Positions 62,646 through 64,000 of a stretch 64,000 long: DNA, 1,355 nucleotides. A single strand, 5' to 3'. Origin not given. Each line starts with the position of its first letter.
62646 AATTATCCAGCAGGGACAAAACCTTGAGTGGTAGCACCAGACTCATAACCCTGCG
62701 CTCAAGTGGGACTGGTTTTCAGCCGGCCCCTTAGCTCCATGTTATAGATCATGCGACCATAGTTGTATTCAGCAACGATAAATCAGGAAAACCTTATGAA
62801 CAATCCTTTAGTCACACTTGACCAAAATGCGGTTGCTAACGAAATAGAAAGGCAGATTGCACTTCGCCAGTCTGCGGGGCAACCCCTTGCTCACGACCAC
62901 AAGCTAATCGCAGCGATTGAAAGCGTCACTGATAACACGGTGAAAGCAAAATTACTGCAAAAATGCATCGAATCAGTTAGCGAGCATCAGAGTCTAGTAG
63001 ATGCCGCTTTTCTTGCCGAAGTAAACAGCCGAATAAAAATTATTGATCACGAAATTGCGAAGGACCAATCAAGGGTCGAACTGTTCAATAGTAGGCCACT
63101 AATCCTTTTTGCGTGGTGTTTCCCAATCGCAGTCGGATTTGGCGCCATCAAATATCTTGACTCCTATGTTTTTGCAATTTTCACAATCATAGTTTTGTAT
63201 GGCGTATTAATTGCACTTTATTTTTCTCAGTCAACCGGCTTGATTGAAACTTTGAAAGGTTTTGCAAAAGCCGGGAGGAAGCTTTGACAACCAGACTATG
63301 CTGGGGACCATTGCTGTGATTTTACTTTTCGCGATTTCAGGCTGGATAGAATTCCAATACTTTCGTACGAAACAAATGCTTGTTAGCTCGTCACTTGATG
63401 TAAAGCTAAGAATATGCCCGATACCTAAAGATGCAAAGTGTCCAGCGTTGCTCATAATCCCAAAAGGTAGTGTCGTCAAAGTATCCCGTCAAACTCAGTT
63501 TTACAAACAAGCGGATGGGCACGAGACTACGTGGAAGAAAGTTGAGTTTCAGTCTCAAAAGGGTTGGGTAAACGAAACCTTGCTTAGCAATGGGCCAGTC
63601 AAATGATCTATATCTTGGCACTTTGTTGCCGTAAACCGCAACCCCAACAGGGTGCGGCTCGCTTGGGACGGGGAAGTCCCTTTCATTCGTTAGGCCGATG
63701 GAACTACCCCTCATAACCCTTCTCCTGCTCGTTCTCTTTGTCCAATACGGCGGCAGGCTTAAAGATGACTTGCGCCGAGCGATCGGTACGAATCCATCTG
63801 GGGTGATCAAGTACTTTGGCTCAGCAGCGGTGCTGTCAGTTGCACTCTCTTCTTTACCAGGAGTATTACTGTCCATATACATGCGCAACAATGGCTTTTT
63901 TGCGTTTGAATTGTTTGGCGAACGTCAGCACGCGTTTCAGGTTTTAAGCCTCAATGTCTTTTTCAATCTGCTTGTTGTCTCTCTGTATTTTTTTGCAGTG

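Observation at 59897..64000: Integron-type gene cassette array without an integrase, abutting ftsH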

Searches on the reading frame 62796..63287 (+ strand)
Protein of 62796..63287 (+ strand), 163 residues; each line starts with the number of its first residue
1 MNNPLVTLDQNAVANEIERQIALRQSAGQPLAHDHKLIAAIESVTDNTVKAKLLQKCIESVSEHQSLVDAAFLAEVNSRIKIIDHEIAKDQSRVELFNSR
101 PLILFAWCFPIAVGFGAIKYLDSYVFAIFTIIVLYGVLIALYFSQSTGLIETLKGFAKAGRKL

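Call 13: search_protein_families(library=pfam, proteins=[window:62796-63287:+], max_evalue=0.1)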
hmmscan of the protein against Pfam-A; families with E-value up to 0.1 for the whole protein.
window:62796-63287:+ (163 aa): 0 families

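Call 21: search_protein_families(library=ncbifam, proteins=[window:62796-63287:+], max_evalue=0.1)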
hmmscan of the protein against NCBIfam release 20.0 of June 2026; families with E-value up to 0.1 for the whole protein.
window:62796-63287:+ (163 aa): 0 families

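Call 68: find_homologous_proteins(query=window:62796-63287:+, max_evalue=0.001)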
Query window:62796-63287:+ (163 aa): 16 proteins with E <= 0.001 among 59 candidates.
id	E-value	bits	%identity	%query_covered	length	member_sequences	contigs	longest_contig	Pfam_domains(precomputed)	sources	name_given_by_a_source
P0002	1.5e-98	345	100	100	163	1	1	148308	-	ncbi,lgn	-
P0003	8.5e-74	265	79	100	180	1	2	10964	-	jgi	jgi:hypothetical protein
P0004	3.0e-51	192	58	100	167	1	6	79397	-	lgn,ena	-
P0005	5.3e-49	184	56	100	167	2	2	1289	-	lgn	-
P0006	8.7e-48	180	57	99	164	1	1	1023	-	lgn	-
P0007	8.8e-48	180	54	100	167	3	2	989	-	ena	-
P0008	5.0e-47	178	53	100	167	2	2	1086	-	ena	-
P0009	1.1e-45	174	54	100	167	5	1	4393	-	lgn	-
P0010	1.2e-45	173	55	99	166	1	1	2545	-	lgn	-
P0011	1.6e-45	173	54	100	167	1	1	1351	-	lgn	-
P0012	2.8e-44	169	54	100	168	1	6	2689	-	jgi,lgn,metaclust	metaclust:\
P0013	8.0e-44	168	53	100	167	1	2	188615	-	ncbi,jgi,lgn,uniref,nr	ncbi:MAG: hypothetical protein BWK73_28460 [Thiothrix lacustris]|uniref:Uncharacterized protein n=1 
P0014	6.3e-43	165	52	100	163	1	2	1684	-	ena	-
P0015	1.0e-42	164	51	100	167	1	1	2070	-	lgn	-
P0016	2.7e-42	163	50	100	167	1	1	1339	-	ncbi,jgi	jgi:hypothetical protein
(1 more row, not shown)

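Call 70: find_encoding_contigs(protein=P0002, flank=10000, max_places=6)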
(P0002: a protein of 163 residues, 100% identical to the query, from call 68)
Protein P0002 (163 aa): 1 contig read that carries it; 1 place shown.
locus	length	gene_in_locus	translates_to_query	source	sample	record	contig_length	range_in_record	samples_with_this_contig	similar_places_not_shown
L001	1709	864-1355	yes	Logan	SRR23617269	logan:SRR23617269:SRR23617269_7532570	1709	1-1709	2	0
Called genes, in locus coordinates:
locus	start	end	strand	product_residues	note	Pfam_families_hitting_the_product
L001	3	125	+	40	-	?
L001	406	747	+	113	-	-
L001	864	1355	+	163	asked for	-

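Call 71: find_encoding_contigs(protein=P0003, flank=10000, max_places=4)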
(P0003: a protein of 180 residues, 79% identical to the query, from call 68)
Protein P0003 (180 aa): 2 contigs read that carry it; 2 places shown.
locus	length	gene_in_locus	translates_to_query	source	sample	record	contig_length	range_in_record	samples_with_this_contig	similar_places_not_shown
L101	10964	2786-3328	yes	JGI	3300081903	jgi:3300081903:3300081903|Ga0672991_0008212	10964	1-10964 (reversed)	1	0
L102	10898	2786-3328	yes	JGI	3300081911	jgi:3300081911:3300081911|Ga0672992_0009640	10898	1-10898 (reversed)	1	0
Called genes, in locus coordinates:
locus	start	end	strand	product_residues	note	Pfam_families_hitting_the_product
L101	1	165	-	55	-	?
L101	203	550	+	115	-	PF05987:DUF898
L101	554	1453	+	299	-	PF05987:DUF898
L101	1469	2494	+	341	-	PF23368:DUF7092, PF01435:Peptidase_M48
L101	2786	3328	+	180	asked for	-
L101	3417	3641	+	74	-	-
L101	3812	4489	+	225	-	PF17278:DUF5343 (weak)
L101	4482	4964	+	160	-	PF09509:Hypoth_Ymh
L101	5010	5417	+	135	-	PF05598:DUF772 (weak)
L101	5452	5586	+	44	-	-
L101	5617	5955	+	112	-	-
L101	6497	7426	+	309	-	-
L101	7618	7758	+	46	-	-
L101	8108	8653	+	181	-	PF13751:DDE_Tnp_1_6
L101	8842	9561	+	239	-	PF22945:LEM-3_GIY-YIG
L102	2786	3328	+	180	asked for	-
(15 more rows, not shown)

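Call 73: find_encoding_contigs(protein=P0004, flank=10000, max_places=4)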
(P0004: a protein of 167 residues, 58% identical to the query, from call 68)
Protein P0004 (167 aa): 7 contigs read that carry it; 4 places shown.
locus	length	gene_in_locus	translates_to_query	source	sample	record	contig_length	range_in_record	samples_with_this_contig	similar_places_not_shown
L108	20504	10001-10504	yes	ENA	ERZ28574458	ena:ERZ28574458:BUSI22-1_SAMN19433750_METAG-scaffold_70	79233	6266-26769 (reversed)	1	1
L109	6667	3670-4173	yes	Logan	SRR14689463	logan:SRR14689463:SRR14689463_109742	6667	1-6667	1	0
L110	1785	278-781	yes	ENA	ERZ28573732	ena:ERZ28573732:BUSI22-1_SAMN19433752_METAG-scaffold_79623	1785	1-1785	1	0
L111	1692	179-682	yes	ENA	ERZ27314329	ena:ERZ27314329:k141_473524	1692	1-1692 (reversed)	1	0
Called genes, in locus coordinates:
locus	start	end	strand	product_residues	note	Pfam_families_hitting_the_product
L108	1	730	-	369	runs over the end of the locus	PF08331:QueG_DUF1730, PF13484:Fer4_16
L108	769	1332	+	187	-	-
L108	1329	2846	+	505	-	PF11741:AMIN, PF01520:Amidase_3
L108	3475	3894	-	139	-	PF03061:4HBT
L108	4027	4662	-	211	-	PF09335:VTT_dom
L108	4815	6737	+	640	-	PF02518:HATPase_c, PF13589:HATPase_c_3, PF01119:DNA_mis_repair, PF08676:MutL_C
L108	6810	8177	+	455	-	PF05987:DUF898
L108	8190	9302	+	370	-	PF23368:DUF7092, PF01435:Peptidase_M48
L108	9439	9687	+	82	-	PF10982:DUF2789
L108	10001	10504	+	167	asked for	-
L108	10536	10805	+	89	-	-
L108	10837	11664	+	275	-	-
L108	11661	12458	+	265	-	PF08867:FRG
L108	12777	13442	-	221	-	PF01288:HPPK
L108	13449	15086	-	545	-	PF01743:PolyA_pol, PF12627:PolyA_pol_RNAbd, PF12626:PolyA_pol_arg_C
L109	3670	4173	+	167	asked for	-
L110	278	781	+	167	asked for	-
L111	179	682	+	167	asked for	-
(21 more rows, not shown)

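Call 129: search_protein_families(library=padloc, proteins=[window:62796-63287:+], max_evalue=0.01)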
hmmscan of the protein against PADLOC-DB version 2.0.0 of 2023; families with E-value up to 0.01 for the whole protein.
window:62796-63287:+ (163 aa): 1 family
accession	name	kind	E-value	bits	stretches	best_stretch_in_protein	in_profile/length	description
PDLC04451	PDC-M14B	-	0.0043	14.8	1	39-96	172-229/261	-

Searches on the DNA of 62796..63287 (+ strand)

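Call 74: search_with_rna_model(model_id=R2, sources=[L101, L103, L104, L105, L106, L107, L108, L109, L110, L111, L100, L001], filters=off, max_evalue=5)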
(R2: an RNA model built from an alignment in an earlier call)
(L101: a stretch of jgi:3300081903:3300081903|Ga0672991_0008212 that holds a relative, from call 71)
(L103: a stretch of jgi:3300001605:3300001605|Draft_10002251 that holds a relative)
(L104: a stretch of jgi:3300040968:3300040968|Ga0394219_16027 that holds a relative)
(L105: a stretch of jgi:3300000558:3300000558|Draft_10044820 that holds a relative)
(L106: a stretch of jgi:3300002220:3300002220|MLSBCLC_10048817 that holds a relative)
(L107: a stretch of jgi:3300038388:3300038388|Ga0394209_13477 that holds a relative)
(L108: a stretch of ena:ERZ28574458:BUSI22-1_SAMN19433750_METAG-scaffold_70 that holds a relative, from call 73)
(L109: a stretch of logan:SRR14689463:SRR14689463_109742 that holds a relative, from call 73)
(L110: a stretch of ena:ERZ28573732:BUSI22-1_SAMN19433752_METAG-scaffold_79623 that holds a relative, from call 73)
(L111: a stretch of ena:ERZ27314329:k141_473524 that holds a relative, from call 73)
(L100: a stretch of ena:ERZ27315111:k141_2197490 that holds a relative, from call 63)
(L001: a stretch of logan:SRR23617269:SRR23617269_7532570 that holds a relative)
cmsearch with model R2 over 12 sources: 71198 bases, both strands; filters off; matches with E-value up to 5: 13.
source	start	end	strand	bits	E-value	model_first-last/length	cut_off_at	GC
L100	1902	1970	+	42.1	2.1e-09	1-72/72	no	0.55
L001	756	815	+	28.8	1.5e-05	1-72/72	no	0.53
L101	9619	9733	+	27.5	3.7e-05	1-72/72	no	0.48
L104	6585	6648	+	25.8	0.00012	1-72/72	no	0.58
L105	3740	3803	+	25.8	0.00012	1-72/72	no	0.58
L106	2136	2199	+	25.8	0.00012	1-72/72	no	0.58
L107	1515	1578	+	25.8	0.00012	1-72/72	no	0.58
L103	2669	2737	+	17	0.042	1-72/72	no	0.71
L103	10935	10975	+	13.1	0.57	1-72/72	no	0.59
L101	1582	1606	-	11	2.4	1-72/72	no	0.44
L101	2971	3001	-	10.2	4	1-72/72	no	0.45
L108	4876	4991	+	10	4.5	1-72/72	no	0.71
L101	5223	5240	+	10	4.5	1-72/72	no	0.39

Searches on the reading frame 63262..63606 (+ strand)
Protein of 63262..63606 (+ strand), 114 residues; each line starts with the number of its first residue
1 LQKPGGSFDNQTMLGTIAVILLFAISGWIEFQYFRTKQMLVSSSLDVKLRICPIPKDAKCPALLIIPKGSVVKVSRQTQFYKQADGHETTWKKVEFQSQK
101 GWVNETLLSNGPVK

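Call 8: find_encoding_contigs(protein=window:63262-63606:+, flank=10000, max_places=6)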
Protein window:63262-63606:+ (114 aa): no gene with exactly this product is on record in the collection.

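Call 9: find_encoding_contigs(protein=window:63298-63606:+, flank=10000, max_places=6)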
Protein window:63298-63606:+ (102 aa): no gene with exactly this product is on record in the collection.

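Call 13: search_protein_families(library=pfam, proteins=[window:63298-63606:+], max_evalue=0.1)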
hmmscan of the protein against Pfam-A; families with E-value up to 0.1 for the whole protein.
window:63298-63606:+ (102 aa): 1 family
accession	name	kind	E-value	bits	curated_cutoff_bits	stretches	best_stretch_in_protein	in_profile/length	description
PF08239.17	SH3_3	-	0.013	16.1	27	1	54-95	19-52/54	Bacterial SH3 domain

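Call 21: search_protein_families(library=ncbifam, proteins=[window:63298-63606:+], max_evalue=0.1)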
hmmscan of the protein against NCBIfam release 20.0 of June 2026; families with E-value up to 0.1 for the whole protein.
window:63298-63606:+ (102 aa): 0 families

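Call 129: search_protein_families(library=padloc, proteins=[window:63298-63606:+], max_evalue=0.01)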
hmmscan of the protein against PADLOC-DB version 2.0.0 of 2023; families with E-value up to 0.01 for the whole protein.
window:63298-63606:+ (102 aa): 0 families

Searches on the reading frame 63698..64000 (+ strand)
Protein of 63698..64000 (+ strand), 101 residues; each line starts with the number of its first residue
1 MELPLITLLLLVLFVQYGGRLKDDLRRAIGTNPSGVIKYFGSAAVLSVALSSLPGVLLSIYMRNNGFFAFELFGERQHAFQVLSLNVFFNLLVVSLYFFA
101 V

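Call 13: search_protein_families(library=pfam, proteins=[window:63698-64000:+], max_evalue=0.1)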
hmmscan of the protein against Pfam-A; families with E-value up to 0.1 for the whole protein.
window:63698-64000:+ (101 aa): 0 families

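Call 21: search_protein_families(library=ncbifam, proteins=[window:63698-64000:+], max_evalue=0.1)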
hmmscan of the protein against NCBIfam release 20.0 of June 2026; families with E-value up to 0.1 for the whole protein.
window:63698-64000:+ (101 aa): 0 families

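Call 28: find_homologous_proteins(query=window:63698-64000:+, max_evalue=0.001)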
Query window:63698-64000:+ (101 aa): 1 proteins with E <= 0.001 among 45 candidates.
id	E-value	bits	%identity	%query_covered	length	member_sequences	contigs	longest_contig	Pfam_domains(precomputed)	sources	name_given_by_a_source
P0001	1.6e-7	49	76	33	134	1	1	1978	-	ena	-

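Call 63: find_encoding_contigs(protein=P0001, flank=10000)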
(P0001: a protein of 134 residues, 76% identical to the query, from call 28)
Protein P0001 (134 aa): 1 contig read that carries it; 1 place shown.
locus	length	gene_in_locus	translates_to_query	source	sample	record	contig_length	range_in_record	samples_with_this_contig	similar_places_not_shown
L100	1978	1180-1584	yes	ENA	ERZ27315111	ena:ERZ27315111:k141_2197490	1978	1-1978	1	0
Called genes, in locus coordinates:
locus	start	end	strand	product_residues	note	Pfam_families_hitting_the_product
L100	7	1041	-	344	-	PF13384:HTH_23 (weak), PF13565:HTH_32, PF13592:HTH_33, PF13358:DDE_3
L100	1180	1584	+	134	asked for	-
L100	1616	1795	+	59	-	-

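Call 129: search_protein_families(library=padloc, proteins=[window:63698-64000:+], max_evalue=0.01)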
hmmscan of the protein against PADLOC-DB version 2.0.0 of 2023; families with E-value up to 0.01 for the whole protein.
window:63698-64000:+ (101 aa): 0 families
